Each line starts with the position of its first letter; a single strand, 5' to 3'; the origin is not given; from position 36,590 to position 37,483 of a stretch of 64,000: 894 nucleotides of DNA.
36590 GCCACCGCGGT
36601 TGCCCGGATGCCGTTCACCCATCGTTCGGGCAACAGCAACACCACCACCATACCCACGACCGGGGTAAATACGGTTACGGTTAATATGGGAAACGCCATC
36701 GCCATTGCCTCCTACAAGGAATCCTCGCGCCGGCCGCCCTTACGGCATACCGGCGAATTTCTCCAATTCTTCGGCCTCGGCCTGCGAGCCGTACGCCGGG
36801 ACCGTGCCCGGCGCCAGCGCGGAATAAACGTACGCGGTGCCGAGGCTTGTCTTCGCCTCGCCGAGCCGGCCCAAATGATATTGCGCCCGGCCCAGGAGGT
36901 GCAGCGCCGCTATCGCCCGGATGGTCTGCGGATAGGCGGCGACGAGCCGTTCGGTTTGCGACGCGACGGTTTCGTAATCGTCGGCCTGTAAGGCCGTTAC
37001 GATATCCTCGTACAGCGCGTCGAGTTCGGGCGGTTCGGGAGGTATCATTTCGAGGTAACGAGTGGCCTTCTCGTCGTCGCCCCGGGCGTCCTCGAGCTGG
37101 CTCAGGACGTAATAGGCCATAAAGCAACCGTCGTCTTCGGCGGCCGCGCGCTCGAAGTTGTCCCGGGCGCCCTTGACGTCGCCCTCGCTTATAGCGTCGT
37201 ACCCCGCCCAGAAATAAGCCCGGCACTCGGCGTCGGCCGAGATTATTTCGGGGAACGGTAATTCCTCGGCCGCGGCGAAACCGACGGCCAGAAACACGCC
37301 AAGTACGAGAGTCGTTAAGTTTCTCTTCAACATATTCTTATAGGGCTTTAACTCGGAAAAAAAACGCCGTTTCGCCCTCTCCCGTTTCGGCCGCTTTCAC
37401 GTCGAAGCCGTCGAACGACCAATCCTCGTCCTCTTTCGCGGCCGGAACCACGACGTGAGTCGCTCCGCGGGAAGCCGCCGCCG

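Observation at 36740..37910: Two further non-nuo genes (a 190-aa hypothetical and a secreted TPR-like protein) between nuoL and nuoM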

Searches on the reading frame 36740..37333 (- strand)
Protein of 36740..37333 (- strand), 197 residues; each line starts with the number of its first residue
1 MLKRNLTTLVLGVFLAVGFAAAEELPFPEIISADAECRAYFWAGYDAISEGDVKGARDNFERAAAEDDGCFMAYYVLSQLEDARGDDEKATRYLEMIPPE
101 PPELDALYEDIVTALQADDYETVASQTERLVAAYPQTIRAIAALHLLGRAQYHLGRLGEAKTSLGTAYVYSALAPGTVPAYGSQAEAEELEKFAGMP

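Call 4: search_protein_families(library=pfam, proteins=[window:36740-37333:-], max_evalue=1)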
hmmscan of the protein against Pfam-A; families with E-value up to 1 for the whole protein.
window:36740-37333:- (197 aa): 13 families
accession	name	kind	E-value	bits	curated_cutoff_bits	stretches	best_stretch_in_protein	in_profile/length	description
PF14559.12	TPR_19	-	4.8e-09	36.8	25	2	47-112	1-65/68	Tetratricopeptide repeat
PF07719.23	TPR_2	-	4.5e-07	29.9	27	2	38-68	2-32/34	Tetratricopeptide repeat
PF13432.12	TPR_16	-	7.8e-05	23.5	32.7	1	44-95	4-55/65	Tetratricopeptide repeat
PF09976.15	TPR_21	-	0.0011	19.2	25.5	1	106-167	41-102/193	Tetratricopeptide repeat-like domain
PF13424.12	TPR_12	-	0.0031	18.1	30.1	1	135-164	39-68/77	Tetratricopeptide repeat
PF13181.12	TPR_8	-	0.0032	17.9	25.7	0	143-164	3-24/34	Tetratricopeptide repeat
PF21545.3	T7SS_EccA1_N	-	0.0035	17.1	27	1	83-167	111-194/272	T7SS, ESX-1 secretion system protein EccA1, N-terminal domain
PF13525.12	YfiO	-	0.0036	17.5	25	1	106-155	7-56/203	Outer membrane lipoprotein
PF13174.12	TPR_6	-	0.0039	18.2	26.3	0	143-164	2-23/33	Tetratricopeptide repeat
PF13428.12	TPR_14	-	0.0048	17.9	23.5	0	39-79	3-43/44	Tetratricopeptide repeat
PF07721.20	TPR_4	-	0.048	14.7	27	1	142-162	2-22/26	Tetratricopeptide repeat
PF13371.12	TPR_9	-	0.075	13.5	35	1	114-166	5-54/73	Tetratricopeptide repeat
PF15136.11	UPF0449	-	0.15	13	27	1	98-126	9-37/98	Uncharacterised protein family UPF0449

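Call 5: search_protein_families(library=ncbifam, proteins=[window:36740-37333:-], max_evalue=1)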
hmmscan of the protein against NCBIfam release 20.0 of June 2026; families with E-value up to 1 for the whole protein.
window:36740-37333:- (197 aa): 11 families
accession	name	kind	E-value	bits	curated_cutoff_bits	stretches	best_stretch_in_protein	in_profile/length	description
TIGR02795.1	tol_pal_ybgF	equivalog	5e-07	30.3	90.1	2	106-165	4-63/119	tol-pal system protein YbgF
TIGR04510.1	mod_pep_cyc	subfamily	1e-05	24.3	400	1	25-164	386-524/814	putative peptide modification system cyclase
NF008757.0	PRK11788.1-5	equivalog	5e-05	22.6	363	1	46-147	189-292/388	lipopolysaccharide assembly protein LapB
TIGR00540.1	TPR_hemY_coli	hypoth_equivalog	0.00014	20.8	142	1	38-192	84-237/385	heme biosynthesis-associated TPR protein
TIGR02917.1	PEP_TPR_lipo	equivalog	0.00029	18.8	312.2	1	40-175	468-598/899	XrtA/PEP-CTERM system TPR-repeat protein PrsT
NF052415.1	T3SS_chap_SctY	equivalog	0.0012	19.3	70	1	109-164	45-100/106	type III secretion apparatus assembly chaperone SctY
TIGR03302.1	OM_YfiO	subfamily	0.0039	16.7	81.4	1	116-162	178-224/239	outer membrane protein assembly factor BamD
TIGR02521.1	type_IV_pilW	equivalog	0.015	14.9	154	1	38-132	136-231/234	type IV pilus biogenesis/stability protein PilW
NF040959.1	MamA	equivalog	0.058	12.8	200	1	40-160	40-158/204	magnetosome protein MamA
NF033920.0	C39_PA2778_fam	equivalog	0.059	12.8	150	1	37-94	190-247/255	PA2778 family cysteine peptidase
NF008755.0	PRK11788.1-3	equivalog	0.11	11.8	430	1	45-121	188-265/388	lipopolysaccharide assembly protein LapB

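Call 22: find_homologous_proteins(query=window:36740-37333:-, max_evalue=0.001)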
Query window:36740-37333:- (197 aa): 44 proteins with E <= 0.001 among 1263 candidates.
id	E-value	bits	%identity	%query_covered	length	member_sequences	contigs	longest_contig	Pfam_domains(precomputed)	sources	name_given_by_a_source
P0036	1.4e-112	392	91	100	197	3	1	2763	PF14559.13,PF13432.13,PF07719.24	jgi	jgi:tetratricopeptide (TPR) repeat protein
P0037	2.8e-71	258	68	88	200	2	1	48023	PF14559.13,PF13432.13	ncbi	-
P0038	4.2e-70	254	63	93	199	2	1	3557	PF14559.13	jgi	jgi:tetratricopeptide (TPR) repeat protein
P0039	7.3e-70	253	69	87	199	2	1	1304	PF14559.13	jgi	jgi:Tfp pilus assembly protein PilF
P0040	8.3e-70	253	67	81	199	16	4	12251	PF14559.13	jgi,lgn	jgi:Tfp pilus assembly protein PilF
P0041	2.6e-69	251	67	87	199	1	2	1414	PF14559.13,PF13432.13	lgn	-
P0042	2.9e-69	251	66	81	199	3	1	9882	-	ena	-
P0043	3.5e-69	251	65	87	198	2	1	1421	PF14559.13,PF13432.13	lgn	-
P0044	8.3e-69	249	61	93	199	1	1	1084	PF14559.13,PF13432.13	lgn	-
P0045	1.8e-68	248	69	80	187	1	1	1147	PF14559.13,PF13432.13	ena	-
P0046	6.3e-68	247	65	87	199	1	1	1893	PF13432.13,PF07719.24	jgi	jgi:tetratricopeptide (TPR) repeat protein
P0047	6.8e-68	247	60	97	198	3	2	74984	-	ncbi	-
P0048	1.5e-67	245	63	99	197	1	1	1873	-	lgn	-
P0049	1.6e-67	245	64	87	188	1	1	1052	PF14559.13,PF13432.13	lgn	-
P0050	1.7e-67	245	61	92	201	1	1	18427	PF14559.13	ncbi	-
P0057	1.8e-64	235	60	85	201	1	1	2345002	PF14559.13,PF07719.24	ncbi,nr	ncbi:MAG: hypothetical protein JSU81_00020 [Candidatus Coatesbacteria bacterium]|nr:MAG: hypothetica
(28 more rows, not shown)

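Call 42: predict_structure(alignment_id=A4)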
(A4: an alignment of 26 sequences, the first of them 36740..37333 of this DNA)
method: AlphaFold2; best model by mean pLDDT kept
length: 197 residues; sequences in the alignment: 26
mean_pLDDT: 87.5   pTM: 0.81
mean pLDDT of the five models: 87.5, 86.7, 85.9, 85.5, 85.1
residues with pLDDT >= 90: 148; 70-90: 24; 50-70: 3; < 50: 22
segments of 3 or more residues with pLDDT < 50: 1-22
pLDDT, mean of each block of 10 residues (from residue 1): 40 42 75 95 93 96 95 95 95 95 95 96 98 95 96 97 93 85 88 84
secondary structure, 60 per line:
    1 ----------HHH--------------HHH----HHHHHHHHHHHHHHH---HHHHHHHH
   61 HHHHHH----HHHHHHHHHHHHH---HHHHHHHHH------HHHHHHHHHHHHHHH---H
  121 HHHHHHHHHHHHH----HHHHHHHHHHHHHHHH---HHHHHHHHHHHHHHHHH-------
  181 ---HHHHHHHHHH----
elements in order: H35-49 H53-66 H71-83 H87-95 H102-116 H120-133 H138-153 H157-173 H184-193

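Call 46: fold_search(model_id=the predicted structure, library=pdb)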
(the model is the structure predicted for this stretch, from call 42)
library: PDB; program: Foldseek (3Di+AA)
matches with E <= 10: 1162; with E <= 0.001: 0
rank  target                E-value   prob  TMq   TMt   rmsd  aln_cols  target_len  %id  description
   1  8chy                  1.5e-03  1.00  0.30  0.22  14.0       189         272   20  Crystal structure of an 8-repeat consensus TPR superhelix with Zinc. (released 2024-02-21)
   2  9gzg_A                1.9e-03  1.00  0.34  0.43  11.6       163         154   22  Crystal structure of CTPR4E4 mutant (released 2025-10-15)
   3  2fo7                  2.6e-03  1.00  0.31  0.44  11.8       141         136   24  Crystal structure of an 8 repeat consensus TPR superhelix (trigonal crystal form) (released 2006-03-07)
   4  9qhb                  2.7e-03  1.00  0.30  0.22  14.2       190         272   20  Crystal structure of 16-repeat CTPR protein with eliminated coordination sites (released 2025-10-22)
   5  8fwd_1                3.4e-03  1.00  0.32  0.45  12.7       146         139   18  Fast and versatile sequence- independent protein docking for nanomaterials design using RPXDock (released 2023-05-10)
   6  8cqp_C                3.6e-03  1.00  0.32  0.46  11.3       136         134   24  Crystal structure of an 8-repeat consensus TPR superhelix with Calcium (low concentration) (released 2024-03-27)
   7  3vtx_A                4.3e-03  1.00  0.30  0.33  13.0       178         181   17  Crystal structure of MamA protein (released 2012-10-31)
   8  9qhc_B                5.0e-03  1.00  0.31  0.23  13.5       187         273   20  Crystal structure of 8-repeat CTPR protein with eliminated coordination sites (released 2025-10-22)
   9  5lfl_D                5.4e-03  1.00  0.31  0.34  13.4       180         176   16  MamA RS-1 ArsTM double mutant (released 2017-08-02)
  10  5lfl_F                5.4e-03  1.00  0.31  0.34  13.4       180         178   16  MamA RS-1 ArsTM double mutant (released 2017-08-02)
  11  5lfl_B                6.2e-03  1.00  0.31  0.34  13.5       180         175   16  MamA RS-1 ArsTM double mutant (released 2017-08-02)
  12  6v8e_D                6.8e-03  1.00  0.29  0.47  11.4       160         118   19  Computationally designed C3-symmetric homotrimer from TPR repeat protein (released 2020-08-12)
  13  6q6g_J                6.8e-03  1.00  0.31  0.13  12.0       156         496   16  Cryo-EM structure of the APC/C-Cdc20-Cdk2-cyclinA2-Cks2 complex, the D1 box class (released 2019-09-11)
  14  6v8e_A                7.5e-03  1.00  0.29  0.47  11.5       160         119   19  Computationally designed C3-symmetric homotrimer from TPR repeat protein (released 2020-08-12)
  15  9ijj_k                7.5e-03  1.00  0.33  0.08  12.9       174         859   18  In situ structure of the central apparatus in mouse sperm axoneme. (released 2025-06-04)
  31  2xev_C                1.2e-02  1.00  0.26  0.40  12.7       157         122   19  Crystal structure of the TPR domain of Xanthomonas campestris ybgF (released 2010-09-15)
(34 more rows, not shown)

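Call 63: find_related_loci(query=A5, collection=metagenome_contigs, flank=4000)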
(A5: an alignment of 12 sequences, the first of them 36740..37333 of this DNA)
Query A5 (197 aa) in metagenome_contigs; peptide patterns used: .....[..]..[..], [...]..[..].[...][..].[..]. (x = any residue, [..] = any of these).
87 stretches matched a pattern; 12 encode a relative of the query (tblastn E <= 1e-3); 12 distinct loci.
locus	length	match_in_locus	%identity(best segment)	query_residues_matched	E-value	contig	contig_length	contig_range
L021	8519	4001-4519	69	23-195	1e-77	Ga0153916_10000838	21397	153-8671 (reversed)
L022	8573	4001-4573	61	6-196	2e-72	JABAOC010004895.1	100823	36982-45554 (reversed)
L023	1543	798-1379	58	1-196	1e-72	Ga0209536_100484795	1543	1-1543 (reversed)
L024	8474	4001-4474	66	26-183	5e-65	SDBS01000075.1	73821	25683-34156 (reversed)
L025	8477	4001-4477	66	25-183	1e-64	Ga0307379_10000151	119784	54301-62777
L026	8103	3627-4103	66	25-183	1e-64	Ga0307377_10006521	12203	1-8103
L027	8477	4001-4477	66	25-183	1e-64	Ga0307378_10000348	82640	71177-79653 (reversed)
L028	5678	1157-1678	63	23-196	1e-60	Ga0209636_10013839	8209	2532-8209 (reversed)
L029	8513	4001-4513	53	25-195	8e-57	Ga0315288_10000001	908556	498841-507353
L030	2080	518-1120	48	2-195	7e-57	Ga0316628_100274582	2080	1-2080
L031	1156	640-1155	53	1-173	4e-55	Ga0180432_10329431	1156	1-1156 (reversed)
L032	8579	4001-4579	43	4-195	2e-42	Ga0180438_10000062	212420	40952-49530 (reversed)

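Call 66: find_encoding_contigs(protein=P0057, flank=10000, max_places=1)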
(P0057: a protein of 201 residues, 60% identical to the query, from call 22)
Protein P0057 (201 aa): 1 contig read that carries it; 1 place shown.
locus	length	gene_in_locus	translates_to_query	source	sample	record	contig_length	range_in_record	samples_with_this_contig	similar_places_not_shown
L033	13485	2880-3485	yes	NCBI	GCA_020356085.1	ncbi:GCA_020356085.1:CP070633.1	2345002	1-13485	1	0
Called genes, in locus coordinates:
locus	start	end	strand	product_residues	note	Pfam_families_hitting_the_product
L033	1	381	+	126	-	?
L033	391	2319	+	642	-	PF00662:Proton_antipo_N, PF00361:Proton_antipo_M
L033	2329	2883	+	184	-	-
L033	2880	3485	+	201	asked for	PF07719:TPR_2 (faint), PF14559:TPR_19 (weak)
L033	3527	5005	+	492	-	PF00361:Proton_antipo_M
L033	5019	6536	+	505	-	PF00361:Proton_antipo_M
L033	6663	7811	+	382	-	PF01551:Peptidase_M23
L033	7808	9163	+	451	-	PF08543:Phos_pyr_kin, PF10120:ThiN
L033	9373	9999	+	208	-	PF02674:Colicin_V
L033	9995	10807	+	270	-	PF02811:PHP, PF13263:PHP_C (faint)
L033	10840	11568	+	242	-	PF03740:PdxJ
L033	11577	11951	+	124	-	PF01648:ACPS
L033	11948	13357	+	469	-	PF01743:PolyA_pol, PF12627:PolyA_pol_RNAbd, PF01966:HD, PF13735:tRNA_NucTran2_2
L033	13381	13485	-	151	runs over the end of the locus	PF02580:Tyr_Deacylase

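Call 68: search_solved_structures(query=A4, max_evalue=0.01)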
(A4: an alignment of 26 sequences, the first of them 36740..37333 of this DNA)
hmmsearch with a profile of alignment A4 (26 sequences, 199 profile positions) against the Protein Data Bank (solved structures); distinct sequences matched with E-value up to 0.01: 3.
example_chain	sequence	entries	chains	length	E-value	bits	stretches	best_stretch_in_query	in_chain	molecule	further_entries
2xev_A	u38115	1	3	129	1.4e-05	28.3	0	121-168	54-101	YBGF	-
8bu0_A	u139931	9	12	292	0.00056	23.1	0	51-169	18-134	Consensus tetratricopeptide repeat protein | Crystal structure of an 8-repeat consensus TPR superhelix with Zinc. | Monomer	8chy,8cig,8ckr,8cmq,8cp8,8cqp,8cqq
3kd7_A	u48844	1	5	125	0.0047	20.1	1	50-139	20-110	CTPR390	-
